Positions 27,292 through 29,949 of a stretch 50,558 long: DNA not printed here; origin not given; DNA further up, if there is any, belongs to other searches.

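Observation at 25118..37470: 12-kb co-directional cluster joining an orphan glycyl-radical enzyme to a TRAP transporter and a thiolase-less beta-oxidation-like set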

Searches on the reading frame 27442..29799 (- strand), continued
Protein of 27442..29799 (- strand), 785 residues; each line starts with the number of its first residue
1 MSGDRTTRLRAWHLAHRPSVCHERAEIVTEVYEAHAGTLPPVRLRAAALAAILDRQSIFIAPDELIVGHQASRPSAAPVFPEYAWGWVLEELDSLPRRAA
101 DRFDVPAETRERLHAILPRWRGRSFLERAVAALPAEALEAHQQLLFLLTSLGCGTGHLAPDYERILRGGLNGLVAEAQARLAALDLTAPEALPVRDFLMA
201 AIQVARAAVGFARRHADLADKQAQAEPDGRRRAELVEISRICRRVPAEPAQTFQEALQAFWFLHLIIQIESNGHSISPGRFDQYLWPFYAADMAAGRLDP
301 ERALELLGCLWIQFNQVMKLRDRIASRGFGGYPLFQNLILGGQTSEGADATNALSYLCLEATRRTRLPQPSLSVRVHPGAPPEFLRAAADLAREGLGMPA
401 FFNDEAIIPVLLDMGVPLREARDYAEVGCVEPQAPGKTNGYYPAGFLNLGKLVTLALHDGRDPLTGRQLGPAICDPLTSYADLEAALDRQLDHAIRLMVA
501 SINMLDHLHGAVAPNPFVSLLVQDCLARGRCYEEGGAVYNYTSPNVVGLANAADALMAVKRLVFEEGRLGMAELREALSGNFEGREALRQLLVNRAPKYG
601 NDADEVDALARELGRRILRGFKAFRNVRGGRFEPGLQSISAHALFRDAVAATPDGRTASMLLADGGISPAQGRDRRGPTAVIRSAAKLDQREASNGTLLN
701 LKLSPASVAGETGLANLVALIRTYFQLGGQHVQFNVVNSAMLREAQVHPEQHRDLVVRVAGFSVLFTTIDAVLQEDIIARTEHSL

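Call 17: find_encoding_contigs(protein=P0038, flank=10000, max_places=2)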
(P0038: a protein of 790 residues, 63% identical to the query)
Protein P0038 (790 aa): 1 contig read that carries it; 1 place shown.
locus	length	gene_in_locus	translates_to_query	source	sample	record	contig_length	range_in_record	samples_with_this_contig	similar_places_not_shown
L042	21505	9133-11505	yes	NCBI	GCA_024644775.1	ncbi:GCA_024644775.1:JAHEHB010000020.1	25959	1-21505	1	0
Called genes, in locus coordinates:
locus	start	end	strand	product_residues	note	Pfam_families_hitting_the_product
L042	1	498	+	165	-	?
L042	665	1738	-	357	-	PF00657:Lipase_GDSL, PF07589:PEP_exosort_dom (weak)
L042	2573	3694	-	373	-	PF08240:ADH_N, PF16912:Glu_dehyd_C, PF00107:ADH_zinc_N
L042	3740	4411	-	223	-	PF02492:cobW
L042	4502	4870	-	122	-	PF01155:HypA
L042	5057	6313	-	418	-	PF09861:Lar_N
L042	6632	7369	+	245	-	-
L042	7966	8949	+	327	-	PF13623:SurA_N_2, PF13624:SurA_N_3, PF09312:SurA_N, PF13145:Rotamase_2, PF13616:Rotamase_3, PF00639:Rotamase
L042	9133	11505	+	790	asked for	PF02901:PFL-like, PF01228:Gly_radical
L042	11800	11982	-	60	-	-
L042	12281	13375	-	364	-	PF01208:URO-D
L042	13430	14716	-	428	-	PF06808:DctM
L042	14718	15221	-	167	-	PF04290:DctQ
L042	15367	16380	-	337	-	PF03480:DctP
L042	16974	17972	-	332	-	PF03480:DctP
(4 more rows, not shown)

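Call 22: find_encoding_contigs(protein=P0059, flank=10000, max_places=1)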
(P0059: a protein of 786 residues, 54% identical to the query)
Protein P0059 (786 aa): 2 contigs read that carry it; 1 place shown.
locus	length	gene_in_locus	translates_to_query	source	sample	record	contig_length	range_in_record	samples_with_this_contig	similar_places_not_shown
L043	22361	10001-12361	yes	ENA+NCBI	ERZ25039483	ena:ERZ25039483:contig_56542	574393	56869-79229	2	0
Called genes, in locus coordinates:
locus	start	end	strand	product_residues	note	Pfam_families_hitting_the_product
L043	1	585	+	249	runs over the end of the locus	PF00106:adh_short, PF01370:Epimerase (faint), PF08659:KR, PF13561:adh_short_C2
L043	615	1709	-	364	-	PF01047:MarR (weak), PF09339:HTH_IclR, PF12802:MarR_2, PF13412:HTH_24 (faint), PF01614:IclR_C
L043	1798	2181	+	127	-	PF02311:AraC_binding, PF07883:Cupin_2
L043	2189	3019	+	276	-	PF04962:KduI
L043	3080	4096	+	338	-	PF03480:DctP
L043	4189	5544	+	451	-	PF06808:DctM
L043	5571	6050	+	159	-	PF04290:DctQ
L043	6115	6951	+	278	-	PF08827:DUF1805 (faint)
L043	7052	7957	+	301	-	PF13428:TPR_14 (faint), PF07719:TPR_2 (faint), PF13432:TPR_16 (faint), PF14559:TPR_19 (faint)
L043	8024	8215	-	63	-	PF09962:DUF2196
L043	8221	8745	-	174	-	PF00583:Acetyltransf_1, PF13673:Acetyltransf_10, PF13508:Acetyltransf_7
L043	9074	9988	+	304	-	PF13353:Fer4_12, PF04055:Radical_SAM, PF00037:Fer4 (faint), PF12837:Fer4_6 (faint), PF12838:Fer4_7, PF13187:Fer4_9 (weak), PF13237:Fer4_10 (weak), PF13484:Fer4_16 (faint)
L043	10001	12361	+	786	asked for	PF02901:PFL-like, PF01228:Gly_radical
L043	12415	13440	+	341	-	PF03480:DctP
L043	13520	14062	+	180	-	PF04290:DctQ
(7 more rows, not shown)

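Call 23: find_encoding_contigs(protein=P0068, flank=10000, max_places=1)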
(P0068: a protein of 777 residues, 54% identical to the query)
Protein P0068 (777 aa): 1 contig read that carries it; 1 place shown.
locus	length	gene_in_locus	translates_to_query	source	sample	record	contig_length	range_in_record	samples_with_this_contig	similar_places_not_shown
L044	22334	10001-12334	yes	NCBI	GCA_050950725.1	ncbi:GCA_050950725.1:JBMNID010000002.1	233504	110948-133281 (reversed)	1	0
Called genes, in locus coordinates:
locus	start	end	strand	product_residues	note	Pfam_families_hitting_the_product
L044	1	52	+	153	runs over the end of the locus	PF14588:YjgF_endoribonc, PF01042:Ribonuc_L-PSP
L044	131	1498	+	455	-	PF00202:Aminotran_3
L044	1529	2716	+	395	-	PF00753:Lactamase_B, PF19583:ODP, PF12706:Lactamase_B_2, PF00258:Flavodoxin_1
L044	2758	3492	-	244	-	PF00005:ABC_tran, PF02463:SMC_N (weak), PF13304:AAA_21 (weak)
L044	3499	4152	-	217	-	PF00528:BPD_transp_1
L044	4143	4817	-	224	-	PF00528:BPD_transp_1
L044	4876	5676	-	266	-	PF00497:SBP_bac_3, PF10613:Lig_chan-Glu_bd (faint)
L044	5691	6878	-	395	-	PF00155:Aminotran_1_2, PF01053:Cys_Met_Meta_PP (weak)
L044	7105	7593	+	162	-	PF04290:DctQ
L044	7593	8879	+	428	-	PF06808:DctM, PF03606:DcuC (faint)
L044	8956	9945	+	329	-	PF03480:DctP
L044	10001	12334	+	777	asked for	PF02901:PFL-like, PF01228:Gly_radical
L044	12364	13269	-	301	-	PF13353:Fer4_12 (weak), PF12797:Fer4_2 (weak), PF13237:Fer4_10 (weak), PF00037:Fer4 (weak), PF12838:Fer4_7 (weak), PF13187:Fer4_9 (weak), PF14697:Fer4_21 (weak), PF04055:Radical_SAM, +2 more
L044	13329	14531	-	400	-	PF03841:SelA, PF00266:Aminotran_5 (weak)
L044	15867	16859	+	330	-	PF03480:DctP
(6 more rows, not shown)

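Call 24: find_encoding_contigs(protein=P0025, flank=10000, max_places=1)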
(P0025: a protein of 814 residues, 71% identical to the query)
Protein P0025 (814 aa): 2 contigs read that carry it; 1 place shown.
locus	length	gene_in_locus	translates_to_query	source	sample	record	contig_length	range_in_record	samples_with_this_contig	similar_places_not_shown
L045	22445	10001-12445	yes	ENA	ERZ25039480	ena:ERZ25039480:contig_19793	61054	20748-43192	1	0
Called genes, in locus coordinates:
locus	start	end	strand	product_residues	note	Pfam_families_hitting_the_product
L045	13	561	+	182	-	-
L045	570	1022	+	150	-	-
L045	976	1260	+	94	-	-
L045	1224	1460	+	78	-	-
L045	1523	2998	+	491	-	-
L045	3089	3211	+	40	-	-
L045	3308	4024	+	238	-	-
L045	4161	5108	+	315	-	PF14088:DUF4268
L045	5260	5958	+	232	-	-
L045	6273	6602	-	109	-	-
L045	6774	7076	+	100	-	-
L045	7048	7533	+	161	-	PF04290:DctQ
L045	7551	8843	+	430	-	PF06808:DctM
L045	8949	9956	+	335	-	PF03480:DctP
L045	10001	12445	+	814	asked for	PF02901:PFL-like, PF01228:Gly_radical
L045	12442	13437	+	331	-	PF13353:Fer4_12 (weak), PF00037:Fer4, PF12797:Fer4_2 (weak), PF12837:Fer4_6 (weak), PF13237:Fer4_10 (weak), PF12838:Fer4_7 (weak), PF04055:Radical_SAM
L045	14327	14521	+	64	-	-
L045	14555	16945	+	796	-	PF07719:TPR_2 (faint), PF00515:TPR_1 (faint), PF13374:TPR_10 (faint), PF14559:TPR_19 (faint), PF17874:TPR_MalT (faint), PF13176:TPR_7 (faint), PF13424:TPR_12 (weak), PF12770:CHAT, +1 more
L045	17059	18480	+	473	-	PF02310:B12-binding (weak), PF04055:Radical_SAM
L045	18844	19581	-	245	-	PF00107:ADH_zinc_N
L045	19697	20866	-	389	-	PF14294:DUF4372, PF01609:DDE_Tnp_1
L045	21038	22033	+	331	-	PF13489:Methyltransf_23, PF13847:Methyltransf_31 (faint)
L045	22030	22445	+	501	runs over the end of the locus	PF02310:B12-binding, PF04055:Radical_SAM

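Call 39: find_encoding_contigs(protein=P0039, flank=9000, max_places=2)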
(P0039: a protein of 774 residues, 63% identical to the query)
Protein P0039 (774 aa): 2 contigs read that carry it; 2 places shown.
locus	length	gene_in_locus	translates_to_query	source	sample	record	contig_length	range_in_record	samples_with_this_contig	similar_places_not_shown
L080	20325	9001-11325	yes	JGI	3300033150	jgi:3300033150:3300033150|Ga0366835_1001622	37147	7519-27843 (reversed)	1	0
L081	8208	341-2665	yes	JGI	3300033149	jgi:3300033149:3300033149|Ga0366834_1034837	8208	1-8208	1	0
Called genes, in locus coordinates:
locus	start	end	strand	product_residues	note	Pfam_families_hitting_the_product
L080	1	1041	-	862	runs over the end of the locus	PF02687:FtsX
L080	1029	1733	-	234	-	PF00005:ABC_tran, PF13304:AAA_21 (faint)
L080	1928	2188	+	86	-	-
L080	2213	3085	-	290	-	PF00528:BPD_transp_1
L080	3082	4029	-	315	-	PF00528:BPD_transp_1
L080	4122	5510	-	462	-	PF01547:SBP_bac_1, PF13416:SBP_bac_8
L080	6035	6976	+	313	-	PF01208:URO-D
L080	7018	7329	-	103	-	PF02525:Flavodoxin_2, PF03358:FMN_red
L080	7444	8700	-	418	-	PF09861:Lar_N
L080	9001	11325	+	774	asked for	PF02901:PFL-like, PF01228:Gly_radical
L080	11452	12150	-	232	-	PF00392:GntR, PF14502:HTH_41 (weak), PF07729:FCD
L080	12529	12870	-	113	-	PF02452:PemK_toxin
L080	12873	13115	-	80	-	PF04014:MazE_antitoxin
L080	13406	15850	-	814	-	PF00403:HMA, PF00122:E1-E2_ATPase, PF00702:Hydrolase, PF08282:Hydrolase_3 (faint)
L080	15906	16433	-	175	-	PF00403:HMA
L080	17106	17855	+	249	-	PF02683:DsbD_TM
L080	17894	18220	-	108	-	PF25601:AAA_lid_14, PF02954:HTH_8, PF13384:HTH_23 (weak), PF18024:HTH_50 (weak), PF13556:HTH_30 (weak)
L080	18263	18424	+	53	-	-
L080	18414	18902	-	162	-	PF13975:gag-asp_proteas (weak)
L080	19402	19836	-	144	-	PF16347:SGSH_C (weak)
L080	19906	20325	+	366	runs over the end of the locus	PF02746:MR_MLE_N, PF13378:MR_MLE_C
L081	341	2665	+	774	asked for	PF02901:PFL-like, PF01228:Gly_radical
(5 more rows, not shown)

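Call 40: find_encoding_contigs(protein=P0067, flank=9000, max_places=1)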
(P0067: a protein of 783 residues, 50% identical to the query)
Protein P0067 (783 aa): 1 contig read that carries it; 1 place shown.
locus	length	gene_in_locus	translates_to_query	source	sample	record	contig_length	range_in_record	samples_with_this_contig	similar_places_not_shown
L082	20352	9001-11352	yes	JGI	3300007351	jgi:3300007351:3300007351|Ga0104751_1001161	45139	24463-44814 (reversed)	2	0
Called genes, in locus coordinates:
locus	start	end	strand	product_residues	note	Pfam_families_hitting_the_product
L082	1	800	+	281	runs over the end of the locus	PF00456:Transketolase_N, PF13292:DXP_synthase_N, PF09364:XFP_N (weak), PF00676:E1_dh (weak), PF02775:TPP_enzyme_C (weak)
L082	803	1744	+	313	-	PF02779:Transket_pyr, PF22613:Transketolase_C_1, PF02780:Transketolase_C, PF17147:PFOR_II (weak)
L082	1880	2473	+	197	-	PF04011:LemA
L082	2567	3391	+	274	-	PF04536:TPM_phosphatase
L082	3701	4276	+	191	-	PF12822:ECF_trnsprt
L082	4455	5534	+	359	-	PF00356:LacI, PF00532:Peripla_BP_1, PF13407:Peripla_BP_4 (weak), PF13377:Peripla_BP_3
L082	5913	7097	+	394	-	PF03480:DctP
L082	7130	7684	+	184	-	PF04290:DctQ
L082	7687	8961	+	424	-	PF06808:DctM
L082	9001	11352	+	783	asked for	PF02901:PFL-like, PF01228:Gly_radical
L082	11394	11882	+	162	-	PF03928:HbpS-like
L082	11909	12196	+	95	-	PF00106:adh_short, PF08659:KR (weak), PF13561:adh_short_C2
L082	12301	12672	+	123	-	PF00106:adh_short, PF13561:adh_short_C2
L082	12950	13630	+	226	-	PF13353:Fer4_12 (weak), PF04055:Radical_SAM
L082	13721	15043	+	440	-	PF00672:HAMP, PF00015:MCPsignal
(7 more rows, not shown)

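Call 41: find_encoding_contigs(protein=P0080, flank=9000, max_places=1)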
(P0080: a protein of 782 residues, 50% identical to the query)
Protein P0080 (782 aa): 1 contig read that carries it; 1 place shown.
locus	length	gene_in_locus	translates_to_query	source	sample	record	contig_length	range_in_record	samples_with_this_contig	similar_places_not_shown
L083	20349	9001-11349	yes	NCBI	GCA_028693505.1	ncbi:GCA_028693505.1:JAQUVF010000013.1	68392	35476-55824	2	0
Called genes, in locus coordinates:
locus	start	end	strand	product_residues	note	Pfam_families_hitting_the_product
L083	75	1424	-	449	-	PF02812:ELFV_dehydrog_N, PF00208:ELFV_dehydrog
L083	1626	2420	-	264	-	-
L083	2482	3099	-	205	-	PF07833:Cu_amine_oxidN1, PF07486:Hydrolase_2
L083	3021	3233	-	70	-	-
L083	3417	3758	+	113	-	PF03551:PadR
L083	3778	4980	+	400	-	PF11193:DUF2812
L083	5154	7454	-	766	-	PF12833:HTH_18, PF00165:HTH_AraC (weak)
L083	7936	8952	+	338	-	PF01408:GFO_IDH_MocA, PF03447:NAD_binding_3 (weak), PF02894:GFO_IDH_MocA_C, PF22725:GFO_IDH_MocA_C3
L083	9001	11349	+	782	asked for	PF02901:PFL-like, PF01228:Gly_radical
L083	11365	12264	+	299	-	PF13353:Fer4_12 (faint), PF04055:Radical_SAM, PF12838:Fer4_7 (faint), PF00037:Fer4 (weak), PF12837:Fer4_6 (weak)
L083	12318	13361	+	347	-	PF03480:DctP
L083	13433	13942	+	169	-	PF04290:DctQ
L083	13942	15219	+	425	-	PF06808:DctM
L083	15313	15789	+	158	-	PF02502:LacAB_rpiB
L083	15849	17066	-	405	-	PF00180:Iso_dh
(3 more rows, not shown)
